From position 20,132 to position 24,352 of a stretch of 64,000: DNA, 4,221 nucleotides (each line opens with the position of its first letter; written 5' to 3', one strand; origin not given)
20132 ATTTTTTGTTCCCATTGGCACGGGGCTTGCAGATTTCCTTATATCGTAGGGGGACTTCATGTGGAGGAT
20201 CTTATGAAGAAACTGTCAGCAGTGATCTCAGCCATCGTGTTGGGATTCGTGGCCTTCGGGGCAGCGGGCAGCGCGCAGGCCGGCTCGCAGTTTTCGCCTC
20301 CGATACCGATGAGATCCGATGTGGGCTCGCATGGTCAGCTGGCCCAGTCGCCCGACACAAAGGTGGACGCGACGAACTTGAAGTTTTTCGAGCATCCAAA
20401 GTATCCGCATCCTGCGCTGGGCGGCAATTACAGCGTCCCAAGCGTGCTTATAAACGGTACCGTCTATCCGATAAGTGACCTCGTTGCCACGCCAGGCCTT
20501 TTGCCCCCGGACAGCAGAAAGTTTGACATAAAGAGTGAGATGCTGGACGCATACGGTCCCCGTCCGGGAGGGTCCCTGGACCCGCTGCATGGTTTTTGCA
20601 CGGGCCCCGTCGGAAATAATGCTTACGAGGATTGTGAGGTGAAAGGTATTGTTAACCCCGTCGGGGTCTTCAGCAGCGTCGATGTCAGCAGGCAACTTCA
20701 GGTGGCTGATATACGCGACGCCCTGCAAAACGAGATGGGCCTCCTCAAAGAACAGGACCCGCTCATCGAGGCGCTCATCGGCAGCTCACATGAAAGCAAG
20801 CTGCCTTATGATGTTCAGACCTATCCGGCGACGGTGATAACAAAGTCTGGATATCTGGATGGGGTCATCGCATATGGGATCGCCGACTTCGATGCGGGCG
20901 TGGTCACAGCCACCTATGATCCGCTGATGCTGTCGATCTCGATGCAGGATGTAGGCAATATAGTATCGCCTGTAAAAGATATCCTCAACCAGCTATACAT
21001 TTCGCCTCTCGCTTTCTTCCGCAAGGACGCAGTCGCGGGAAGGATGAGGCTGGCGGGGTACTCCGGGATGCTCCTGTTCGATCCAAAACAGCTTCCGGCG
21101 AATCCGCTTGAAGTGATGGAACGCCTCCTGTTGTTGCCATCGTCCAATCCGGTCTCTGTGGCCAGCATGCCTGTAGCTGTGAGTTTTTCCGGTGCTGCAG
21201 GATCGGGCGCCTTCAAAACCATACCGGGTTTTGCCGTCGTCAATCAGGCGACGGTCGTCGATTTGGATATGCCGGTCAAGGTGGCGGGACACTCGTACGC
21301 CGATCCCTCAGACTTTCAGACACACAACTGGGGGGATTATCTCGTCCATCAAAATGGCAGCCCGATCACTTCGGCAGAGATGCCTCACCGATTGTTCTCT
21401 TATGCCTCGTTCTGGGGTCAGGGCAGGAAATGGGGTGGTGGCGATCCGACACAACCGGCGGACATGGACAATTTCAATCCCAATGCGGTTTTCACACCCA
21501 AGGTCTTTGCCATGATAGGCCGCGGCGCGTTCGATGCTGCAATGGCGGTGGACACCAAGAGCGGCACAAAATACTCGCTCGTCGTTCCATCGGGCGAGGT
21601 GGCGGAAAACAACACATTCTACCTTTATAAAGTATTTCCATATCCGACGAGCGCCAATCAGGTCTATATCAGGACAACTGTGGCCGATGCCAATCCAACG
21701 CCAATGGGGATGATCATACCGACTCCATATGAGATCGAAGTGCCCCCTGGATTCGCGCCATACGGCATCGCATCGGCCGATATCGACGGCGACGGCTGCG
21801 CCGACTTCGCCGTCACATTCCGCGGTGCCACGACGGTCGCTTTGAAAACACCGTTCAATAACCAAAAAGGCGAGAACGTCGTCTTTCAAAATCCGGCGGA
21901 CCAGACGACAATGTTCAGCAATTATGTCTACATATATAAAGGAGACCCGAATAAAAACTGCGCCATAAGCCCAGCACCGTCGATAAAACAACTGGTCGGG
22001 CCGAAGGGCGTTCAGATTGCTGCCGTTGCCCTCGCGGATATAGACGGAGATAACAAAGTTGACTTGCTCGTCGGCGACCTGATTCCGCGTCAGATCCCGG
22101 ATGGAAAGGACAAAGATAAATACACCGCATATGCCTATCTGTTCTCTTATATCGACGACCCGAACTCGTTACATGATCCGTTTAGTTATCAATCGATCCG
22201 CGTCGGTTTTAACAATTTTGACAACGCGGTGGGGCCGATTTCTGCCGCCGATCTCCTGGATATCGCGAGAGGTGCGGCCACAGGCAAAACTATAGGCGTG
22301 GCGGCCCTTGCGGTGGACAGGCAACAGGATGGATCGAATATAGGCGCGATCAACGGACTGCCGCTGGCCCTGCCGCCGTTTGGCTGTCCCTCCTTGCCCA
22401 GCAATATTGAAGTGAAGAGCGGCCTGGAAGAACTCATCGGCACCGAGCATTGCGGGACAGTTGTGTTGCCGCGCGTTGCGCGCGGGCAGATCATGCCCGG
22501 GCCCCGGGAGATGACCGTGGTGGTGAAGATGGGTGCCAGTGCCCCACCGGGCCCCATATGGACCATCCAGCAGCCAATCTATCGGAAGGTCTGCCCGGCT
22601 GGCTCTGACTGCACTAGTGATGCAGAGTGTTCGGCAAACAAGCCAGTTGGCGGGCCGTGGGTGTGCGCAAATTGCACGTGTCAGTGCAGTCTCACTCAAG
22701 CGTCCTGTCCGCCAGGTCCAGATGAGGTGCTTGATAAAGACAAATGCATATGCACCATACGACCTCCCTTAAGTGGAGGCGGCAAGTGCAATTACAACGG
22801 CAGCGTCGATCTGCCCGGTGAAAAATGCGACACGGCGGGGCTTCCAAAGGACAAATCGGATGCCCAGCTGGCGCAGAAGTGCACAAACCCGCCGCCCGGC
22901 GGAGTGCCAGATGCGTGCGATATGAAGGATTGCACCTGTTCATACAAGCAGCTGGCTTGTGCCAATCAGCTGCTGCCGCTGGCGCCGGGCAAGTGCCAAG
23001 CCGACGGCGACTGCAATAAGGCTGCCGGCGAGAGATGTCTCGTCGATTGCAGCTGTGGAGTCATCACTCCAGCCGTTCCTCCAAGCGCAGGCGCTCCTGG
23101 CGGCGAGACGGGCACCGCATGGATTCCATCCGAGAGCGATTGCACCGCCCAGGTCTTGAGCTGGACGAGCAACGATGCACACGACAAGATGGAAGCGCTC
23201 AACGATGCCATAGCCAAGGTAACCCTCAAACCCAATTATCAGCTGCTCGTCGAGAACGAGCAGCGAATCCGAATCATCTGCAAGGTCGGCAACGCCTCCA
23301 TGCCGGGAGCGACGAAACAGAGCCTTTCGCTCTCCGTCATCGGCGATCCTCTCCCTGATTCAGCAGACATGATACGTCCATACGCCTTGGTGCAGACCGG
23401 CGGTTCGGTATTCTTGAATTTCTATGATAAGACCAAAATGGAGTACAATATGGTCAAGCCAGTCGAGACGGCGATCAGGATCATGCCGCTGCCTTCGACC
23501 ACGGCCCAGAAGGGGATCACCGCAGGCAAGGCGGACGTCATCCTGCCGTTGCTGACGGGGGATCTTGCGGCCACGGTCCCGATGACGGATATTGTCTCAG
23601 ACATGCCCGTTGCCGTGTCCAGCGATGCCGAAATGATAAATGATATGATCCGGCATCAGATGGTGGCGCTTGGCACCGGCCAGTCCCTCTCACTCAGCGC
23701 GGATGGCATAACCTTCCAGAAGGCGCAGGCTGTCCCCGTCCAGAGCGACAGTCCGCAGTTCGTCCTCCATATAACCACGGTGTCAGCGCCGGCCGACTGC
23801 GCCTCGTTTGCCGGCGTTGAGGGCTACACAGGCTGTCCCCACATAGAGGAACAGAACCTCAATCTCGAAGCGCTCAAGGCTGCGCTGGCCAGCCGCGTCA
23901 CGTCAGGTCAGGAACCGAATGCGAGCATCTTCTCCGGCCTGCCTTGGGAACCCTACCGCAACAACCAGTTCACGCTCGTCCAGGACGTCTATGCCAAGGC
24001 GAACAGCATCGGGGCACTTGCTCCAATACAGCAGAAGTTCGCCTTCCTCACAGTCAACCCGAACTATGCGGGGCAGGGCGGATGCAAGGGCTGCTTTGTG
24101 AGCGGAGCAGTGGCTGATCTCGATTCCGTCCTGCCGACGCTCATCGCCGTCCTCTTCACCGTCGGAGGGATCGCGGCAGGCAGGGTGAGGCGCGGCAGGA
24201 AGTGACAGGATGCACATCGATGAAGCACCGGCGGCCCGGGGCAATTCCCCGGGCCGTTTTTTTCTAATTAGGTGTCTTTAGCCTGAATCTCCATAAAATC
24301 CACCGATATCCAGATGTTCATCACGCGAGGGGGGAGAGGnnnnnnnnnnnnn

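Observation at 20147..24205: sigma54-driven giant FG-GAP and Cys-rich surface protein with a sorting-tag-like C-terminus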

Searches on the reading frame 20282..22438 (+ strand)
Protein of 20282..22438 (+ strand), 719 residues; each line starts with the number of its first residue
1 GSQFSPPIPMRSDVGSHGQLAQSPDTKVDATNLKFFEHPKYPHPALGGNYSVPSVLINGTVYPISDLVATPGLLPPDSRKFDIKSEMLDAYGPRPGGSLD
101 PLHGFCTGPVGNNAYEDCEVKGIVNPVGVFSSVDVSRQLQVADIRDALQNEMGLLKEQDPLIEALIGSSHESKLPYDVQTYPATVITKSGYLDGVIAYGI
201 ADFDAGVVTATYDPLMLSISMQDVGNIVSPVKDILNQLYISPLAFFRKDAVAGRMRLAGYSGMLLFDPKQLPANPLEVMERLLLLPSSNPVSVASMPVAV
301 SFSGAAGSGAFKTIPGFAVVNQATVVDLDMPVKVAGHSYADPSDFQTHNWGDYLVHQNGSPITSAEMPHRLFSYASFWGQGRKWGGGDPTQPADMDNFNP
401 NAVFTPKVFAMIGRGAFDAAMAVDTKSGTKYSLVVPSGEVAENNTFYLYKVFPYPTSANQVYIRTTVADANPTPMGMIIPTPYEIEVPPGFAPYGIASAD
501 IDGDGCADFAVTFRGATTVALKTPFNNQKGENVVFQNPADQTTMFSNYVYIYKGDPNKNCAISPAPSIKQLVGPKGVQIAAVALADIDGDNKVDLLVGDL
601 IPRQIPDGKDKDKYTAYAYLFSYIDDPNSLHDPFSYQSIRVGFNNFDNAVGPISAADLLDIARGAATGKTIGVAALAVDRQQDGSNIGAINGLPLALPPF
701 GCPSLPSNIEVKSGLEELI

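Call 50: predict_structure(alignment_id=A2)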
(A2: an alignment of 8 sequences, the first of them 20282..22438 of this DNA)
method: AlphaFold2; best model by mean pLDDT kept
length: 719 residues; sequences in the alignment: 8
mean_pLDDT: 49.9   pTM: 0.59
mean pLDDT of the five models: 49.9, 49.2, 48.0, 46.9, 43.8
residues with pLDDT >= 90: 13; 70-90: 166; 50-70: 156; < 50: 384
segments of 3 or more residues with pLDDT < 50: 1-199, 212-239, 251-256, 263-269, 302-309, 324-331, 337-345, 386-398, 466-469, 520-533, 627-634, 642-719
pLDDT, mean of each block of 10 residues (from residue 1): 23 22 23 24 25 27 26 23 23 21 23 26 25 23 25 27 24 23 26 38 58 39 37 45 57 49 49 55 57 74 45 79 51 50 50 74 80 80 50 44 74 78 84 86 88 81 58 72 89 83 86 72 34 62 79 86 68 73 63 66 63 63 57 53 35 38 42 41 28 23 23 24
secondary structure, 60 per line:
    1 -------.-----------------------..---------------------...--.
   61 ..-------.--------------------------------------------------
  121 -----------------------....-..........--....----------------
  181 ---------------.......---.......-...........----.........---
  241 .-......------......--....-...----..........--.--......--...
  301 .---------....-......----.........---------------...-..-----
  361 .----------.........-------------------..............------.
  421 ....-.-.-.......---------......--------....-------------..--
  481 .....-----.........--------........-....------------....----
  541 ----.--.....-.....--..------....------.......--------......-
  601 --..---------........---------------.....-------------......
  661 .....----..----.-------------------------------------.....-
elements in order (helices of 4 or more, strands of 3 or more residues): E55-57 E60-62 H144-147 H149-158 H161-164 E196-202 E206-212 H214-224 H229-237 E243-248 E255-260 H263-266 H275-284 E290-295 E298-301 E311-314 E316-321 H326-334 E372-380 H400-403 E404-413 E420-424 E430-436 E446-451 E460-463 E481-485 E491-499 E508-515 E517-520 E533-536 E548-552 E569-572 E579-585 E594-599 E614-621 E637-641 H655-665 H714-718

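Call 54: fold_search(model_id=the predicted structure, library=pdb)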
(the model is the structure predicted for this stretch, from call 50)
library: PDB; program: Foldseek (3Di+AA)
matches with E <= 10: 457; with E <= 0.001: 1
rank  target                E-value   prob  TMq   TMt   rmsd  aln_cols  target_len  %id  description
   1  3fcu_A                8.1e-04  0.91  0.21  0.30  15.1       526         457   10  Structure of headpiece of integrin aIIBb3 in open conformation (released 2009-01-20)
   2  4a7z                  1.5e-03  0.80  0.17  0.15  16.8       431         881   11  Complex of bifunctional aldos-2-ulose dehydratase with the reaction intermediate ascopyrone M (released 2012-03-21)
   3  9p98_A                1.6e-03  0.99  0.25  0.24  15.7       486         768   13  CryoEM structure of the open integrin alphaEbeta7 bound to fab LF61 (released 2025-09-24)
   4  7b9c_A                2.1e-03  0.21  0.12  0.10  19.0       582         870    9  Structure of a minimal SF3B core in complex with spliceostatin A (form I) (released 2021-08-04)
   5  9ind_A                2.3e-03  0.90  0.21  0.31  14.8       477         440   11  Integrin alpha-v beta-8 in complex with the Fab of 130H2 (released 2025-01-22)
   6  9n6v_LQ               2.8e-03  0.87  0.17  0.15  19.2       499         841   10  SSU processome maturation and disassembly, State A (released 2025-11-05)
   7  7b0i_A                3.0e-03  0.23  0.13  0.11  21.8       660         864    9  Structure of a minimal SF3B core in complex with spliceostatin A (form II) (released 2021-08-04)
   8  9n6z_LQ               3.1e-03  0.85  0.17  0.15  19.3       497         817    9  SSU processome maturation and disassembly, State D (released 2025-11-05)
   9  9e8c_C                3.3e-03  0.97  0.22  0.26  12.9       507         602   10  Integrin aIIbb3 dimer conformation from human platelet membrane crude preparation (released 2025-10-15)
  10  9v86_C                5.1e-03  0.72  0.20  0.32  14.3       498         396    9  Cryo-EM structure of KICSTOR CCC complex (state 3) (released 2025-11-12)
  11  9ckv_A                5.4e-03  0.63  0.16  0.24  16.1       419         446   14  Cryo-EM structure of alpha5beta1 integrin in complex with NeoNectin (released 2024-07-17)
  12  2b5l_B                5.4e-03  0.30  0.12  0.08  26.1       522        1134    9  Crystal Structure of DDB1 In Complex with Simian Virus 5 V Protein (released 2006-02-28)
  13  4zov_A                6.0e-03  0.94  0.21  0.37  12.2       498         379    8  Crystal structure of the Saccharomyces cerevisiae Sqt1 (released 2015-07-01)
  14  4a7k                  7.5e-03  0.75  0.21  0.18  13.9       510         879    9  Bifunctional Aldos-2-ulose dehydratase (released 2012-03-21)
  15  8gcd_A                8.3e-03  0.82  0.21  0.16  15.0       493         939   11  Full length Integrin AlphaIIbBeta3 in inactive state (released 2024-03-06)
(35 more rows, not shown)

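Call 56: search_protein_representatives(alignment_id=A2)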
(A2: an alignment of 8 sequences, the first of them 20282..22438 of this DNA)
Query: 8 sequences, 755 profile positions. Proteins with E-value up to 0.001 (for the whole library): 228; up to 1e-10: 61; up to 1e-30: 48. The best 150 are listed.
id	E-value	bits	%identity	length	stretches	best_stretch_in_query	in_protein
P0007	1.3e-294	995.9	-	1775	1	1-753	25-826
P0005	3.6e-292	987.8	-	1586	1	1-753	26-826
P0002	1.9e-283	958.9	-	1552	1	1-754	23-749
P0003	2.1e-282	955.5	-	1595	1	1-754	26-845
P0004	2.2e-265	899.2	-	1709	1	2-753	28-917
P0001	3.4e-262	888.6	-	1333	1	2-754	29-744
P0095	1.2e-209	714.9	-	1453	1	2-753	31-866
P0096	5.0e-187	640.1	-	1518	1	2-751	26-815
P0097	1.5e-185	635.3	-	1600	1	4-754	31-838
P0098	3.3e-168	577.9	-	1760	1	2-749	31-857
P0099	1.3e-167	576.0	-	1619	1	1-752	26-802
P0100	4.7e-157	541.0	-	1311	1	1-742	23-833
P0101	1.2e-155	536.3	-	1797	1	2-753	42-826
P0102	4.2e-154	531.3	-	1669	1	2-752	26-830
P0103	1.4e-150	519.6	-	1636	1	2-752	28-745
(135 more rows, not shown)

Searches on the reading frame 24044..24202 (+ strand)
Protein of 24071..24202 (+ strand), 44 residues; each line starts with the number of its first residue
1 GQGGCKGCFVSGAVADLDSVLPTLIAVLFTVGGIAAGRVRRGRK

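Call 8: search_protein_families(library=ncbifam, proteins=[window:24071-24202:+, window:24044-24202:+], max_evalue=10)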
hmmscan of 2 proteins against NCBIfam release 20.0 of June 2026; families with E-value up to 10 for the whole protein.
seq(44 aa): 0 families

seq(53 aa): 0 families

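Call 60: search_protein_families(library=ncbifam, alignment_id=A3, max_evalue=10)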
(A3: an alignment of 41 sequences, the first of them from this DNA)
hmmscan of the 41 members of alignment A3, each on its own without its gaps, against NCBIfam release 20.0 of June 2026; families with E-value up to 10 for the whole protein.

A. member 1, seq(48 aa): 0 families

B. families by the number of members that match (of 41 scanned): 18 families
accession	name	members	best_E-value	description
TIGR03901.2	MYXO-CTERM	14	0.00019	MYXO-CTERM sorting domain-containing protein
TIGR01167.1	LPXTG_anchor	5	0.0068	LPXTG cell wall anchor domain-containing protein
TIGR03370.1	VPLPA-CTERM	2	0.016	VPLPA-CTERM sorting domain-containing protein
NF033763.1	exchanger_TraB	2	0.019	outer membrane exchange protein TraB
NF058583.1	LAXTG_small_WW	2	0.02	LAXTG motif-containing small protein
NF033465.3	PTPA-CTERM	2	0.092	PTPA-CTERM sorting domain-containing protein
NF038356.1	actino_DLW39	2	0.29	DLW-39 family protein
NF045529.2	Heimdall-CTERM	2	0.3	Heimdall-CTERM domain-containing surface protein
NF058571.1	GVDTG_CTERM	2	0.44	GVDTG sorting domain-containing protein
TIGR02595.1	PEP_CTERM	2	1.7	PEP-CTERM sorting domain-containing protein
TIGR01195.1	oadG_fam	1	0.051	sodium pump decarboxylases, gamma subunit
NF033507.3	Loki-CTERM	1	0.056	Loki-CTERM sorting domain-containing protein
NF041589.1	PepG1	1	0.11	type I toxin-antitoxin system toxin PepG1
NF011333.0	PRK14749.1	1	0.14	cytochrome bd-II oxidase subunit CbdX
NF003155.0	PRK04125.1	1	0.18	antiholin-like murein hydrolase modulator LrgA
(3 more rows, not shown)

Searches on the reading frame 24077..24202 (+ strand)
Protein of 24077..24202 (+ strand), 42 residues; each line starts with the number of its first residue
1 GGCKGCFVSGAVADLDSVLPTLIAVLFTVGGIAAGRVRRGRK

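Call 8: search_protein_families(library=ncbifam, proteins=[window:24077-24202:+], max_evalue=10)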
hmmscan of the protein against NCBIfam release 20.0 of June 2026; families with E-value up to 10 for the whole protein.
seq(42 aa): 1 family
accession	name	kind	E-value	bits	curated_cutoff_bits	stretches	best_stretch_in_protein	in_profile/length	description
NF010226.0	PRK13682.1-1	equivalog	0.054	13.6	59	1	21-37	12-28/53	hypothetical protein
